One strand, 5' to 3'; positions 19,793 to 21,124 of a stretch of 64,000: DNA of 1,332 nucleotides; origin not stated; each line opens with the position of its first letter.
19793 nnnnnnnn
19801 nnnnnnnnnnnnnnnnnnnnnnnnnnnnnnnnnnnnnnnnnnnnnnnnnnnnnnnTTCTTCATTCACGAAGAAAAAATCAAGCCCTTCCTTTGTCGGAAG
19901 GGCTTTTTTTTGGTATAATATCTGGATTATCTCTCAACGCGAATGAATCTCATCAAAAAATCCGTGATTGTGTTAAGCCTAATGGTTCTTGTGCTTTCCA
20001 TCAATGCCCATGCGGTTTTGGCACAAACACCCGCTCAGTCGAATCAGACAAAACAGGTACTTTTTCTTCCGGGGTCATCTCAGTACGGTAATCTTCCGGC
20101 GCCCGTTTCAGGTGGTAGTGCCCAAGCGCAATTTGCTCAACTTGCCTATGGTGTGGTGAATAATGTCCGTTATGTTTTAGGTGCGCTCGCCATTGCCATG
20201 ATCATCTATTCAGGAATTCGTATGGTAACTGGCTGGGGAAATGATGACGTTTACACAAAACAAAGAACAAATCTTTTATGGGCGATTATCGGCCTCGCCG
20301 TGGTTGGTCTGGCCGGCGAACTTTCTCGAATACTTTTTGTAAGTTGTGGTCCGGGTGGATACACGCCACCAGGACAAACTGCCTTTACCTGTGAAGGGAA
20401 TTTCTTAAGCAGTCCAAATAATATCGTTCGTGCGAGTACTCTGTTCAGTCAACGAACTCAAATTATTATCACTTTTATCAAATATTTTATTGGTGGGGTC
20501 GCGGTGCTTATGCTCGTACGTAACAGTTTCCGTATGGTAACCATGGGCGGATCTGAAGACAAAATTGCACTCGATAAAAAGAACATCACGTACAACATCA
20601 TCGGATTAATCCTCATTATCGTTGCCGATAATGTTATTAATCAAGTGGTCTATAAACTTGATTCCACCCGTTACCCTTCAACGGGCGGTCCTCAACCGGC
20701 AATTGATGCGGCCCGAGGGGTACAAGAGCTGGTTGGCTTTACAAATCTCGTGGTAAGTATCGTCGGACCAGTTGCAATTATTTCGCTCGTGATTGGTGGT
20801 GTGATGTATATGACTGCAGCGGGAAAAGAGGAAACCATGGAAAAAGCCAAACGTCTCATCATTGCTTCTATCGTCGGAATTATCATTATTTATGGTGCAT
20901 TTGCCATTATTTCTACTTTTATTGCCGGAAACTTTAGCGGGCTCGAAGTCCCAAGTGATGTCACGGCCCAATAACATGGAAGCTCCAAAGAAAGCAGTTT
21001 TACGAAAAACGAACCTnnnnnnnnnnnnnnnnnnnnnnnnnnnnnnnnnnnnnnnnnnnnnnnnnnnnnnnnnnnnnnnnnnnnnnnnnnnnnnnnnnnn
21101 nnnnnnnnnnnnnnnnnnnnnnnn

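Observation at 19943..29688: Envelope locus built around T4SS-pilin-like hairpin modules: two triple-module paralogs, a pilin-PKD giant, a PKD membrane protein and a micro-ORF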

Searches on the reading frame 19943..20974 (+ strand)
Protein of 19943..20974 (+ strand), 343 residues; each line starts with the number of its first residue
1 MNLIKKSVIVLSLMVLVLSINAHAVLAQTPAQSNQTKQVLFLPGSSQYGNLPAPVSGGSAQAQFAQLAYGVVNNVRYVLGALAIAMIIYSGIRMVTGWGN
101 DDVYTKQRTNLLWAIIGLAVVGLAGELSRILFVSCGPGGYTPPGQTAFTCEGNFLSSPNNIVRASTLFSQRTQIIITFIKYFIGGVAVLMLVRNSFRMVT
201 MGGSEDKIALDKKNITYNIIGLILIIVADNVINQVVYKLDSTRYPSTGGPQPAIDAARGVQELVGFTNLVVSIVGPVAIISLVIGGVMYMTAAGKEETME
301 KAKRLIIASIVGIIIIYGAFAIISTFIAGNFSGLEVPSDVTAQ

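Call 3: search_protein_families(library=pfam, proteins=[window:19943-20974:+], max_evalue=1)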
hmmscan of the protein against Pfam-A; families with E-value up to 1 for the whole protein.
window:19943-20974:+ (343 aa): 3 families
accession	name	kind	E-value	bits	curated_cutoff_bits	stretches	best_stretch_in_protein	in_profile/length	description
PF18895.5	T4SS_pilin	-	2.8e-25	88.6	26.6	3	266-326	12-70/71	Type IV secretion system pilin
PF04956.18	TrbC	-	7.2e-06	26.6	27.9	2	269-326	47-98/98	TrbC/VIRB2 pilin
PF04415.17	DUF515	-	0.043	12.7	29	1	300-335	27-63/449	Protein of unknown function (DUF515)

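Call 4: search_protein_families(library=ncbifam, proteins=[window:19943-20974:+], max_evalue=1)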
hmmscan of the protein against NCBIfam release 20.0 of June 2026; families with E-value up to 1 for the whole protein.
window:19943-20974:+ (343 aa): 1 family
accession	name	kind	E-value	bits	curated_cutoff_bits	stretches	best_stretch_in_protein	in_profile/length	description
NF045849.1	ICE_MMCAP2_0565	equivalog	1.3e-06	28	40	3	268-327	18-77/80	Mbov_0395 family pilin-like conjugal transfer protein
